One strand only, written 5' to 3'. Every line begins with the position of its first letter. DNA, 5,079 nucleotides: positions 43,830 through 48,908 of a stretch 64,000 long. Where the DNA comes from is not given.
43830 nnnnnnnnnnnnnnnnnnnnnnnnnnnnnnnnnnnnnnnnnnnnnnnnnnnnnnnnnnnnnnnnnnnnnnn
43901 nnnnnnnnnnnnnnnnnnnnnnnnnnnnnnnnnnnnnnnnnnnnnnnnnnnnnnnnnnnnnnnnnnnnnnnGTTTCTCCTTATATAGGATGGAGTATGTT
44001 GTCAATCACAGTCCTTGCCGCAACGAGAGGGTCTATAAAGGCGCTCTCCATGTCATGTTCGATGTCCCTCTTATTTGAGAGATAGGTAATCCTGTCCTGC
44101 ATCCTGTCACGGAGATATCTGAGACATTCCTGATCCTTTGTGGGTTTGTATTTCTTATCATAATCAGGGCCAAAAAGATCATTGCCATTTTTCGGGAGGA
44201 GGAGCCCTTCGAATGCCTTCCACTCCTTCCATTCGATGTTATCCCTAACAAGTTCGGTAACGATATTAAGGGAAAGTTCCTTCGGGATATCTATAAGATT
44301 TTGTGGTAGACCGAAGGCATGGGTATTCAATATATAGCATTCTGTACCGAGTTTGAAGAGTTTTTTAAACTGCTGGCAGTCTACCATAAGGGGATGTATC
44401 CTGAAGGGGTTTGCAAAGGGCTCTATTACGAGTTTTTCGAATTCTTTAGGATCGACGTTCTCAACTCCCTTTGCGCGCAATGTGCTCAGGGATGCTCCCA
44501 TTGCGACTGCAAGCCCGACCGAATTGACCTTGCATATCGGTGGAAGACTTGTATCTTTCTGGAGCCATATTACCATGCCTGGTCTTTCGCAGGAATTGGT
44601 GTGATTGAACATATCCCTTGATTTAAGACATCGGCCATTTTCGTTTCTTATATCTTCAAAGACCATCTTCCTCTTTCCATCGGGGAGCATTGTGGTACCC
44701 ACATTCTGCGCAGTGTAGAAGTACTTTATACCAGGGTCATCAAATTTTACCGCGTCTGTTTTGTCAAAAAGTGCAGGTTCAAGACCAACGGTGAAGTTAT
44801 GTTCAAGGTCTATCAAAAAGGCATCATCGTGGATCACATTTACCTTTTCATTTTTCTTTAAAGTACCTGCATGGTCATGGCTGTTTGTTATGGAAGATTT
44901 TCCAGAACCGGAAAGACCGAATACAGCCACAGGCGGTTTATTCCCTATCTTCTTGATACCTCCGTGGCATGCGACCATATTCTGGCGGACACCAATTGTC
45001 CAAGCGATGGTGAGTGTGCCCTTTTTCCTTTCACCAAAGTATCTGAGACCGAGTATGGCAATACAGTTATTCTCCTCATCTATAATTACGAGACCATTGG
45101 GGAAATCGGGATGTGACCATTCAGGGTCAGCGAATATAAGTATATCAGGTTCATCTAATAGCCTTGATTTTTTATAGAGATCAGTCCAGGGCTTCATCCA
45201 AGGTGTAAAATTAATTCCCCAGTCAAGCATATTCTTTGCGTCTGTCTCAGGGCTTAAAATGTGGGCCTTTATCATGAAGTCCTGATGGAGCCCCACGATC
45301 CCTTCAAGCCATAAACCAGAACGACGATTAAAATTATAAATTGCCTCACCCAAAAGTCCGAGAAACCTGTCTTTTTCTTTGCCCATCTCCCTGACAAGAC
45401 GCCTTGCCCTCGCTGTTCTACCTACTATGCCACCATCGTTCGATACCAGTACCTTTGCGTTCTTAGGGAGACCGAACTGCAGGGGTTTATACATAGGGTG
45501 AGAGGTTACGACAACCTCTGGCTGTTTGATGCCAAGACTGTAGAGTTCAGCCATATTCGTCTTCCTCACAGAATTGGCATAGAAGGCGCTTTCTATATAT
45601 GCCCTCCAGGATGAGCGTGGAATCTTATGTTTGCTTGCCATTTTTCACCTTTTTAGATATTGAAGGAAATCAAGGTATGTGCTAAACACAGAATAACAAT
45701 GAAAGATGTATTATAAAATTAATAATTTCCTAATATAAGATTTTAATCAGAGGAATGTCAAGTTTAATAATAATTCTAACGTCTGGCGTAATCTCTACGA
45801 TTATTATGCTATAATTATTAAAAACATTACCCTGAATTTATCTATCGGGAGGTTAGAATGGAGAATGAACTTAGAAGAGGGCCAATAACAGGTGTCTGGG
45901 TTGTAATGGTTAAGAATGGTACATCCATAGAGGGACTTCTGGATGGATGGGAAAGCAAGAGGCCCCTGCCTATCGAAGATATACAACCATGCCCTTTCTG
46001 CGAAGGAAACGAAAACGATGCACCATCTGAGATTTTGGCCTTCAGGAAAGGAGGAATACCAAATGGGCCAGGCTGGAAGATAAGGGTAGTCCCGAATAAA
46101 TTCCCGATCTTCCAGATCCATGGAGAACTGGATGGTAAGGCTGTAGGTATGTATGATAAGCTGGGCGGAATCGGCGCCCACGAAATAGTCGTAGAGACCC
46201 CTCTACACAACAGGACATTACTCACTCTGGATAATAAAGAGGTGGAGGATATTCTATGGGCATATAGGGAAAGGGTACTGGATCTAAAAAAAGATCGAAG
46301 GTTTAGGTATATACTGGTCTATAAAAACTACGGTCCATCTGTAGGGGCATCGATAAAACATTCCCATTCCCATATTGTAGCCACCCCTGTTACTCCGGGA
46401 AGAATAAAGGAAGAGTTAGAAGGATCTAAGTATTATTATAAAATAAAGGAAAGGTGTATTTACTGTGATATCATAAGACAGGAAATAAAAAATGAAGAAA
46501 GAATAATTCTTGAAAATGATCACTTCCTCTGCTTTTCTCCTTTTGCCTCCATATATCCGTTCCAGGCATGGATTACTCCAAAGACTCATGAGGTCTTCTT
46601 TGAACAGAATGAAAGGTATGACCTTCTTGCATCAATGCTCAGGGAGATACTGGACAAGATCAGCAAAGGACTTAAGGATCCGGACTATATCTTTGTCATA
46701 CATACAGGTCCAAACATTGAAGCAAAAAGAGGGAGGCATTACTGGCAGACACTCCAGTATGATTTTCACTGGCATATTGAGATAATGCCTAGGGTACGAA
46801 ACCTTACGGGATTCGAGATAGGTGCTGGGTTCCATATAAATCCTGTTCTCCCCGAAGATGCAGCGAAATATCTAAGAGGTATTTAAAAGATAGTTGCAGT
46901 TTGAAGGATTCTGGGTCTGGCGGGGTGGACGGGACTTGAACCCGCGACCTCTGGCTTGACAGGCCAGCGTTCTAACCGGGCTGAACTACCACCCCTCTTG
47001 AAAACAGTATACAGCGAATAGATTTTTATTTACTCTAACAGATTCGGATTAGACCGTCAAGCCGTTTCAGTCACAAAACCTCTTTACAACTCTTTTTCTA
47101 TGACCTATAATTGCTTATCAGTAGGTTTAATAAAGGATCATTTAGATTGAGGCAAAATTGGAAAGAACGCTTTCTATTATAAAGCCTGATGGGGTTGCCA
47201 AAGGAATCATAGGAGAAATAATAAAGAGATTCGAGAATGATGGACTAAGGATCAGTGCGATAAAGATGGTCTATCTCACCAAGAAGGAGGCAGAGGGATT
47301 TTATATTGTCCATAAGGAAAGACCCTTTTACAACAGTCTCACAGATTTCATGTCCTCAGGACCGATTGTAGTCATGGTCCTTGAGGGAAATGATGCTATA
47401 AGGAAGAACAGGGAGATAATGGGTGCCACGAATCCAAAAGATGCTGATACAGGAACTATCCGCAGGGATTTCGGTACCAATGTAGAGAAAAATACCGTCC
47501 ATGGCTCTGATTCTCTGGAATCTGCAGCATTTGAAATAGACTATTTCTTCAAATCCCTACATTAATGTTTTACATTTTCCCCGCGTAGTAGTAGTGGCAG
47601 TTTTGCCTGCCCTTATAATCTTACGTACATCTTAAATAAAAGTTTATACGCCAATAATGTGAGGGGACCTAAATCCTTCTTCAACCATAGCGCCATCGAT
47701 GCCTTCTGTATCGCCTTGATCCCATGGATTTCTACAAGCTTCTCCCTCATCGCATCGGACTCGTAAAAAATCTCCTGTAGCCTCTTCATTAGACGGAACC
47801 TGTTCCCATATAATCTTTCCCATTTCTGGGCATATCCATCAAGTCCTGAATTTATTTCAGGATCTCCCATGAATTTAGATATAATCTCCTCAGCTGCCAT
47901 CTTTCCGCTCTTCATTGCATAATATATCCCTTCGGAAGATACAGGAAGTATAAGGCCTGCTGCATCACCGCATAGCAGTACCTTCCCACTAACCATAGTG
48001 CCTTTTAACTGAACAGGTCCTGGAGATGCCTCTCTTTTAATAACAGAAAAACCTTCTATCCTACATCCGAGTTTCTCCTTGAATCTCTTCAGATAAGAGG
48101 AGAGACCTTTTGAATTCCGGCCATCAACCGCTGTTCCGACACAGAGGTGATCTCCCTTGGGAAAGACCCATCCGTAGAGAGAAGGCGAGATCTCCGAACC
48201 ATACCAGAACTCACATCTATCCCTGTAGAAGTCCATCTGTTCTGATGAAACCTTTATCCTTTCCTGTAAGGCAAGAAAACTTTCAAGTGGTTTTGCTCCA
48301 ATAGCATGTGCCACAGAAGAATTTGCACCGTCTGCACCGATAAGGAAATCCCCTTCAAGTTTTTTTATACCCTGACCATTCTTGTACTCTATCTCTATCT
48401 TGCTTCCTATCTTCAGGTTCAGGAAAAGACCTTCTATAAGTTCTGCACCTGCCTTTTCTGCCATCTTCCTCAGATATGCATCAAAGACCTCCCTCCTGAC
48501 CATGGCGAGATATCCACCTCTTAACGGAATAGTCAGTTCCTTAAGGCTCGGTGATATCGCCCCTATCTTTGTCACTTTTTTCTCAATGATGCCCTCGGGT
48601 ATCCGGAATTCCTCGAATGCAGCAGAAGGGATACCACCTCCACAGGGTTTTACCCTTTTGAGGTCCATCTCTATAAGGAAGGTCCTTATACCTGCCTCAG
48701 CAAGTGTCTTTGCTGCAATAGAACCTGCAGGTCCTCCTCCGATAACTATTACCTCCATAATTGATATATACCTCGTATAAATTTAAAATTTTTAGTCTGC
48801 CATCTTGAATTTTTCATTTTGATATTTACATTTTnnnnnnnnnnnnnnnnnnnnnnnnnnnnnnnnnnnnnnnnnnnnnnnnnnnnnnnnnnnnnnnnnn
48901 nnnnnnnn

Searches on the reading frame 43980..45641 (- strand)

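Call 60: search_protein_families(library=pfam, proteins=[window:43980-45641:-], max_evalue=0.00001)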
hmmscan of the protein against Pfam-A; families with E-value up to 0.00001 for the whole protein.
window:43980-45641:- (553 aa): 1 family
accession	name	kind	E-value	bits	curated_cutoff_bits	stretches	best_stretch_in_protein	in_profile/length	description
PF01293.25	PEPCK_ATP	-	1e-14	54.5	26.5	1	181-448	155-418/465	Phosphoenolpyruvate carboxykinase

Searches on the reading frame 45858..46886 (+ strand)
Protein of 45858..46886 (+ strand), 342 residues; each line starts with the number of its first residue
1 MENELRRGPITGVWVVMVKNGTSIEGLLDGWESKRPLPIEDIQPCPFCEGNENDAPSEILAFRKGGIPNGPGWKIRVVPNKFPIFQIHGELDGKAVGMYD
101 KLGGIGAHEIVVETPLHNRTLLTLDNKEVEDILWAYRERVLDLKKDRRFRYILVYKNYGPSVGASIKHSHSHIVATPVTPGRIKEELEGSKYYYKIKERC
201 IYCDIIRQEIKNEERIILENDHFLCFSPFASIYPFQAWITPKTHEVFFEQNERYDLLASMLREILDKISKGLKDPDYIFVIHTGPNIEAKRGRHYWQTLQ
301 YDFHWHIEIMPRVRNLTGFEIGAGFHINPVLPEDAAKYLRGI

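Call 60: search_protein_families(library=pfam, proteins=[window:45858-46886:+], max_evalue=0.00001)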
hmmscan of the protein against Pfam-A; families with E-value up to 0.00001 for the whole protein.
window:45858-46886:+ (342 aa): 4 families
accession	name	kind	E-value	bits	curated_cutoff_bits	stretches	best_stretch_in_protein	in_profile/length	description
PF16268.10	DUF4921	-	1.3e-09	37.9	28.5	1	144-334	216-388/425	Domain of unknown function (DUF4921)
PF16285.10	DUF4931_N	-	3.3e-09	37.3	24.1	1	110-175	55-120/124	Domain of unknown function (DUF4931) N-terminal domain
PF01087.27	GalP_UDP_transf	-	7.4e-08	33.5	22.1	1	104-180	108-184/184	Galactose-1-phosphate uridyl transferase, N-terminal domain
PF02744.22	GalP_UDP_tr_C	-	8.1e-07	29.3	29.2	1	192-314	7-123/165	Galactose-1-phosphate uridyl transferase, C-terminal domain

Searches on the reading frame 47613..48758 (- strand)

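Call 61: search_protein_families(library=pfam, proteins=[window:47613-48758:-], max_evalue=0.00001)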
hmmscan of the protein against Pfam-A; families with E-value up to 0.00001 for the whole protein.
window:47613-48758:- (381 aa): 6 families
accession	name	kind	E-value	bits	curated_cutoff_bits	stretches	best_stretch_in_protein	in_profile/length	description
PF01494.25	FAD_binding_3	-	9.2e-18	65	22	1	2-309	3-334/349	FAD binding domain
PF07992.20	Pyr_redox_2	-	1.2e-08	35.2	26.1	1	2-74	2-58/291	Pyridine nucleotide-disulphide oxidoreductase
PF04820.20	Trp_halogenase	-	2.3e-08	33.7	21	0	89-151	157-219/458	Tryptophan halogenase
PF22578.2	GGR_cat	-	6.4e-08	32.8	27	1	173-230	11-71/88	Geranylgeranyl reductase catalytic domain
PF12831.13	FAD_oxidored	-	8.3e-06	25.8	27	0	2-46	1-41/416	FAD dependent oxidoreductase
PF01134.28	GIDA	-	8.7e-06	25.5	22.1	0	2-37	1-36/391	Glucose inhibited division protein A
